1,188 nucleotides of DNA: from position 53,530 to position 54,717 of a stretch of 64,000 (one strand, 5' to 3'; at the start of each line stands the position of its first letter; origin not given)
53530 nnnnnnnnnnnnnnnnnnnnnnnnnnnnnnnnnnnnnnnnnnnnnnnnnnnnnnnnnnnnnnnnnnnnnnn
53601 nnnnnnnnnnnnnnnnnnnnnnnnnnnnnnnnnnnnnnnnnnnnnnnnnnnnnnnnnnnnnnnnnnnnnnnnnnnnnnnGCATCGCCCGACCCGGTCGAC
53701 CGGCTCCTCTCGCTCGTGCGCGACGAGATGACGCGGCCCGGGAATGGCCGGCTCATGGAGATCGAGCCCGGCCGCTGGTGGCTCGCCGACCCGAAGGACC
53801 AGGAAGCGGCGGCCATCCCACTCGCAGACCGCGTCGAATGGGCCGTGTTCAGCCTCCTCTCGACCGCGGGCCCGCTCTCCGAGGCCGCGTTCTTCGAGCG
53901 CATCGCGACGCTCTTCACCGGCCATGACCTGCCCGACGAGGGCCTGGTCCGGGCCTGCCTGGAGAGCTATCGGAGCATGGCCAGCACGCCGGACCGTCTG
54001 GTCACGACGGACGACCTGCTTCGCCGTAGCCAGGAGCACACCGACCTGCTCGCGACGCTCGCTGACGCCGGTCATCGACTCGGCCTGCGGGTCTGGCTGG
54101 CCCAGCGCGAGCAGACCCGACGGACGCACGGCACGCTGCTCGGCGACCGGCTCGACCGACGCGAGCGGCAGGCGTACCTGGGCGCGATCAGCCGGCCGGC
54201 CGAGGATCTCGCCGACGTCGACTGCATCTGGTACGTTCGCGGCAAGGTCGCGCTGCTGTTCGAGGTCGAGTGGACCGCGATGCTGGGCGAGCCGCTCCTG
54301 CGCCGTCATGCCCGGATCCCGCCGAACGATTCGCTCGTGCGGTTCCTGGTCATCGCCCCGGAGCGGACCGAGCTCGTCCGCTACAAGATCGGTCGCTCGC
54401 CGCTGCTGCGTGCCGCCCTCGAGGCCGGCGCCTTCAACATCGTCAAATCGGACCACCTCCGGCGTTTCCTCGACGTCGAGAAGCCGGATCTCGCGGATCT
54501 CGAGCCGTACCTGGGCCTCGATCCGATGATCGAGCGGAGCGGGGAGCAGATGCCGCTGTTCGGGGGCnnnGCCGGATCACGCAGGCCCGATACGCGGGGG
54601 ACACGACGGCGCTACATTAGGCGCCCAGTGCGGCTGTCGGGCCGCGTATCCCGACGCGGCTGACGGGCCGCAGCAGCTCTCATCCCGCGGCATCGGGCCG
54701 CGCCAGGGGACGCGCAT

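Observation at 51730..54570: Unbroken 946-aa Zn-ribbon methylase-like protein with a degenerate DPPY motif and a nuclease-like C-terminus: candidate single-protein DNA-sensing or defence element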

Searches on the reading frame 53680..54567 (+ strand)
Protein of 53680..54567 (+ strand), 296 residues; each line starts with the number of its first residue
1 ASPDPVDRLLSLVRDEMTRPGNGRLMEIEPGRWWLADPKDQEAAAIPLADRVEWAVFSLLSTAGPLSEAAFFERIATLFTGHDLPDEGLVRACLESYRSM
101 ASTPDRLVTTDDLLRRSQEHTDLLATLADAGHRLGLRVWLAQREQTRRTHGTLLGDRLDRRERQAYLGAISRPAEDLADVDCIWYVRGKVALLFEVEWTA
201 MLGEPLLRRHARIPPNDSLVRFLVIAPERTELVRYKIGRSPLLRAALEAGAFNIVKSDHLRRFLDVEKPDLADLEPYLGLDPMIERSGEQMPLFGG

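Call 20: search_protein_families(library=pfam, proteins=[window:53701-54567:+], max_evalue=10)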
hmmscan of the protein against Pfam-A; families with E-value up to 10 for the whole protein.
window:53701-54567:+ (289 aa): 1 family
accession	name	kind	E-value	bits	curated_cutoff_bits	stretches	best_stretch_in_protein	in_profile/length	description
PF07409.17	GP46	-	0.18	12.2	28.6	1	98-141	12-53/101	Phage protein GP46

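Call 57: search_solved_structures(query=A5, max_evalue=10, show_alignments=2)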
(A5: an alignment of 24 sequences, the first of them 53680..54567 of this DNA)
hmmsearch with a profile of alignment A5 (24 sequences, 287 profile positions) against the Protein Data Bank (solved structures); distinct sequences matched with E-value up to 10: 3.
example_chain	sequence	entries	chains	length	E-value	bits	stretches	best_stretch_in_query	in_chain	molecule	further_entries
8v0e_A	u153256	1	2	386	0.13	14.5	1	117-184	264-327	E3 ubiquitin-protein ligase MIB1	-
8c9s_A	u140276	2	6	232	0.26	13.6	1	70-201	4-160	Putative O-methyltransferase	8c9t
4ynh_A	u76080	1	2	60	1.4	11.2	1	209-242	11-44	Spindle assembly abnormal protein 5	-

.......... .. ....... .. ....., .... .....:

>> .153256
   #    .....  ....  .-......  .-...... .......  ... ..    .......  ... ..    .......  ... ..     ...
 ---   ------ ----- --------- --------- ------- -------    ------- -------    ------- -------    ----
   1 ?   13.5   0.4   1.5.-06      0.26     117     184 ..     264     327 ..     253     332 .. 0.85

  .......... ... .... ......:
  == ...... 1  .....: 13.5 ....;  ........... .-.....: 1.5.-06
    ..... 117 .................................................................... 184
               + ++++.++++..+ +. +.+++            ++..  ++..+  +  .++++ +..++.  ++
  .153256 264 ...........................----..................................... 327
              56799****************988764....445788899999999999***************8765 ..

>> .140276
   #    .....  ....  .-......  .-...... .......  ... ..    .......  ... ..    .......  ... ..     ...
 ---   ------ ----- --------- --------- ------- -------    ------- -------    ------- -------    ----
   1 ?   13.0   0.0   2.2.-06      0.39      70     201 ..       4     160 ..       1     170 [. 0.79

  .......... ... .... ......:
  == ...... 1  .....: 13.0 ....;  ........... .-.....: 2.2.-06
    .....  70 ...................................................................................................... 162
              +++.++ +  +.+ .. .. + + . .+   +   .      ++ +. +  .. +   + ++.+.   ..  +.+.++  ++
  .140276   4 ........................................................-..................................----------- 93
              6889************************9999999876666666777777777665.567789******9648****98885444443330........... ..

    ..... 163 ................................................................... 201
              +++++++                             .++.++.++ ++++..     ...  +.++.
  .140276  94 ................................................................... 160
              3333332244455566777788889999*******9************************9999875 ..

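Call 61: search_protein_families(library=phrogs, proteins=[window:53680-54567:+], max_evalue=0.01)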
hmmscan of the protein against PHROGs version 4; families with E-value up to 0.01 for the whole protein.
window:53680-54567:+ (296 aa): 0 families

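Call 63: predict_structure(alignment_id=A5)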
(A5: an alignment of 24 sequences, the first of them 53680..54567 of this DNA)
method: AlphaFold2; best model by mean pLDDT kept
length: 296 residues; sequences in the alignment: 24
mean_pLDDT: 87.1   pTM: 0.83
mean pLDDT of the five models: 87.1, 86.3, 86.3, 86.1, 85.9
residues with pLDDT >= 90: 165; 70-90: 110; 50-70: 12; < 50: 9
segments of 3 or more residues with pLDDT < 50: 289-296
pLDDT, mean of each block of 10 residues (from residue 1): 71 67 73 81 88 93 88 93 89 93 88 87 96 95 93 94 87 83 94 94 90 85 95 94 90 95 90 92 74 45
secondary structure, 60 per line:
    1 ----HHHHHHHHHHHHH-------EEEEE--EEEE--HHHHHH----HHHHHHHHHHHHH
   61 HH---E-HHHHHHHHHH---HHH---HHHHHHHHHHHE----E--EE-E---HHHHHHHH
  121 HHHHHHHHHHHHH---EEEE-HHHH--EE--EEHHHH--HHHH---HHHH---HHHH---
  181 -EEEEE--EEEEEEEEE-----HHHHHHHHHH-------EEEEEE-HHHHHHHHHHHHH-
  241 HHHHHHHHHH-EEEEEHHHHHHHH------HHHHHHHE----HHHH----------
elements in order: H5-17 E25-29 E32-35 H38-43 H48-62 H68-77 H87-97 H113-133 E137-140 H142-145 H154-157 H160-163 H167-170 H174-177 E182-186 E189-197 H203-212 E220-225 H227-239 H241-250 E252-256 H257-264 H271-277 H283-286

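Call 65: fold_search(model_id=the predicted structure, library=pdb)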
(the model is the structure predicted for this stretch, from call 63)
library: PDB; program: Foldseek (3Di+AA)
matches with E <= 10: 330; with E <= 0.001: 0
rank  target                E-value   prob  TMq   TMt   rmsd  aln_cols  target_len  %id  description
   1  1fok_A                9.3e-02  0.28  0.20  0.12  17.0       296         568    8  STRUCTURE OF RESTRICTION ENDONUCLEASE FOKI BOUND TO DNA (released 1997-12-03)
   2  8har_A                1.3e-01  0.14  0.17  0.15  20.2       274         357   14  SAH-bound C-Methyltransferase Fur6 from Streptomyces sp. KO-3988 (released 2023-11-01)
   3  7edb_A                1.5e-01  0.75  0.30  0.26  10.7       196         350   10  EcoT38I restriction endonuclease complexed with DNA (released 2022-03-16)
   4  8rdn_D                2.3e-01  0.09  0.17  0.15  16.9       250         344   16  Holomycin methyltransferase DtpM with SAH and XRD-271 (released 2024-10-16)
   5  9la8_A                2.5e-01  0.10  0.17  0.15  20.3       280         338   13  Comparative analysis of functions and catalytic mechanisms of methyltransferases involved in anthracycline biosynthesi (released 2026-01-07)
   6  7oy1_A                2.6e-01  0.10  0.17  0.15  20.0       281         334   13  DnrK mutant RTCR (released 2022-07-13)
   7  7f6l_B                2.9e-01  0.21  0.22  0.23  13.2       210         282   11  Crystal structure of human MUS81-EME2 complex (released 2022-03-02)
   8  7phf_C                2.9e-01  0.10  0.17  0.16  20.6       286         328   14  Chimeric carminomycin-4-O-methyltransferase (DnrK) with regions from 10-hydroxylase RdmB and 10-decarboxylase TamK (released 2022-09-07)
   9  5dwc                  3.5e-01  0.25  0.28  0.30  13.6       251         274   14  Crystal structure of restriction endonuclease AgeI (released 2016-09-28)
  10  7clf_A                3.7e-01  0.09  0.17  0.15  20.3       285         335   11  PigF with SAH (released 2021-07-28)
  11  1tw3_A                3.9e-01  0.09  0.17  0.15  19.9       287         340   13  Crystal structure of Carminomycin-4-O-methyltransferase (DnrK) in complex with S-adenosyl-L-homocystein (SAH) and 4-me (released 2004-09-14)
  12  8rdn_A                3.9e-01  0.09  0.19  0.17  16.5       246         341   17  Holomycin methyltransferase DtpM with SAH and XRD-271 (released 2024-10-16)
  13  8rdn_C                3.9e-01  0.07  0.16  0.14  16.9       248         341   16  Holomycin methyltransferase DtpM with SAH and XRD-271 (released 2024-10-16)
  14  7clf_B                4.1e-01  0.08  0.16  0.14  20.2       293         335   15  PigF with SAH (released 2021-07-28)
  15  7pga_A                4.4e-01  0.09  0.17  0.16  20.2       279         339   13  Chimeric carminomycin-4-O-methyltransferase (DnrK) with regions from 10-hydroxylase RdmB and 10-decarboxylase TamK (released 2022-08-24)
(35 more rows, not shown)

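Call 81: fold_search(model_id=the predicted structure, library=viral)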
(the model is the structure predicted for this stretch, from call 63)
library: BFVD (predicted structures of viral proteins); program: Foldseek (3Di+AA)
matches with E <= 10: 195; with E <= 0.001: 0
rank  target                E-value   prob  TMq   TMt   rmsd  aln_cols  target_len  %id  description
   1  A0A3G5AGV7            3.3e-03  0.91  0.25  0.19  13.0       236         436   14  ERCC4 domain-containing protein EP364R [Sylvanvirus sp.]
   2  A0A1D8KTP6            7.3e-02  0.75  0.25  0.37   7.8       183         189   14  Restriction endonuclease [Synechococcus phage S-CAM7]
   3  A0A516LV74            1.3e-01  0.10  0.16  0.15  14.1       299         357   11  (no name in the UniProt tables at hand)
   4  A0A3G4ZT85            1.5e-01  0.66  0.28  0.35   9.7       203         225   10  Uncharacterized protein [Edafosvirus sp.]
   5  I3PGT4                1.5e-01  0.47  0.17  0.17  17.9       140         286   17  DNA primase [Xanthomonas phage vB_XveM_DIBBI]
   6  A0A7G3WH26            1.7e-01  0.33  0.25  0.39  12.4       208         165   12  Putative endodeoxyribonuclease I [Arthronema virus TR020]
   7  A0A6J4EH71            1.8e-01  0.51  0.25  0.29  11.6       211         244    9  (no name in the UniProt tables at hand)
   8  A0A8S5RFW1            1.8e-01  0.30  0.21  0.38  13.1       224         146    8  Uncharacterized protein [virus sp. ctE0n6]
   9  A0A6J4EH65            2.0e-01  0.23  0.23  0.32  14.4       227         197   10  (no name in the UniProt tables at hand)
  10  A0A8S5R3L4            2.3e-01  0.14  0.24  0.26  21.4       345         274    8  Uncharacterized protein [Podoviridae sp. ct8nN1]
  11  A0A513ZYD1            2.6e-01  0.33  0.18  0.12  16.9       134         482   13  Replicative helicase [Pantoea phage vB_PagM_AAM37]
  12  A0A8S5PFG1            2.6e-01  0.14  0.23  0.19  18.3       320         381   10  Antitoxin [Siphoviridae sp. ctvNP11]
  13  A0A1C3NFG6            3.0e-01  0.66  0.24  0.27   7.1       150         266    8  (no name in the UniProt tables at hand)
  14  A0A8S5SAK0            3.0e-01  0.38  0.25  0.21   9.2       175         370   11  Competence protein [Siphoviridae sp. ctgaY24]
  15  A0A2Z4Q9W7            3.0e-01  0.16  0.22  0.28  14.6       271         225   10  (no name in the UniProt tables at hand)
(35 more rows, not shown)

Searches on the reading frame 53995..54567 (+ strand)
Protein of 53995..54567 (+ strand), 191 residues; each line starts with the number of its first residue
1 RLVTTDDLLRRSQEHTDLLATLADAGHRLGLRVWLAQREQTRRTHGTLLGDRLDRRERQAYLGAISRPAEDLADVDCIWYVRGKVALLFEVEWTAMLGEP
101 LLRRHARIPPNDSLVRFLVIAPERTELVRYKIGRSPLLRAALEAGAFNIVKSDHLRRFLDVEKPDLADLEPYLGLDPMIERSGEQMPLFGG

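Call 77: search_dna_similar(query=window:53995-54567:+, collection=plasmids, mode=protein, max_evalue=0.01, max_rows=15)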
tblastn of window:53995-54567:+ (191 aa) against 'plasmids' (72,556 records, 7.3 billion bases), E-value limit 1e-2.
Records with a match: 3; places in all: 3; records where one place covers at least 80% of the query: 0.
Best place of each record, by identity: <60% 3.
By first word of the organism name: Streptomyces 2; Enterobacter 1.
By predicted mobility (MOB-suite, as given by PLSDB): non-mobilizable 3.
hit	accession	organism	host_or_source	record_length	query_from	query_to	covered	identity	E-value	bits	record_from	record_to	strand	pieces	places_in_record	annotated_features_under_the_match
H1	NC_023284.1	Streptomyces sp. F2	-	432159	14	141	67%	30.3%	3e-3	45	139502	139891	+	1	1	hypothetical protein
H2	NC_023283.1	Streptomyces sp. FR1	-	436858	14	141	67%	30.3%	3e-3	45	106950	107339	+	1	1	hypothetical protein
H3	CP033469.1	Enterobacter cloacae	Penaeus vannamei,cultured bacteria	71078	9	130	64%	20.8%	6e-3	44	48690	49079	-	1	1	restriction endonuclease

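Call 80: get_annotated_region(hit=H3, flank=3500)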
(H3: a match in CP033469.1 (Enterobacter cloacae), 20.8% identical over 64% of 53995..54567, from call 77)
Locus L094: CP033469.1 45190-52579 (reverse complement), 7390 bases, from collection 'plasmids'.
description: Enterobacter cloacae strain E3442 plasmid p3442-IncR, complete sequence
organism: Enterobacter cloacae (NCBI taxid 550)
taxonomy: Bacteria; Pseudomonadota; Gammaproteobacteria; Enterobacterales; Enterobacteriaceae; Enterobacter; Enterobacter cloacae
host: -; source: Penaeus vannamei,cultured bacteria; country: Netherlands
typing (MOB-suite, as given by PLSDB): non-mobilizable; replicon IncR
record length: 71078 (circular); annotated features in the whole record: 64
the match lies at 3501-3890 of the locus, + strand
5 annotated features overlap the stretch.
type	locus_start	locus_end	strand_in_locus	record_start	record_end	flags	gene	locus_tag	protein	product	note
CDS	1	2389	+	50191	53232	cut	-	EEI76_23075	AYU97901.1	Tn3 family transposase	-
CDS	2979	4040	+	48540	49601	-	-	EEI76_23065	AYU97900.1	restriction endonuclease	-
CDS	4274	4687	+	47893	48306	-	-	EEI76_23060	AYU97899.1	transposase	-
CDS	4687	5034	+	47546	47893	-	-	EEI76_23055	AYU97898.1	transposase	-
CDS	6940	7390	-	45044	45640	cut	-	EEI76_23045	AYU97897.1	hypothetical protein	-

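Call 83: search_protein_families(library=padloc, proteins=[L094:2979-4037:+, window:53995-54567:+], max_evalue=0.01)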
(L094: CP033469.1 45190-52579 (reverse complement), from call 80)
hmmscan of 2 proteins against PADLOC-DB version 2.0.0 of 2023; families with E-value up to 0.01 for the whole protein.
L094:2979-4037:+ (353 aa): 1 family
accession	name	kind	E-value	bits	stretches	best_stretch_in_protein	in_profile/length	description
PDLC03534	REase_II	-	4.4e-123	408.8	1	2-351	10-350/351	Type II restriction enzyme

window:53995-54567:+ (191 aa): 1 family
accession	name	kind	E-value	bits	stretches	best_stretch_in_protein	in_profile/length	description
PDLC03534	REase_II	-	8.3e-05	19.8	1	14-138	177-307/351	Type II restriction enzyme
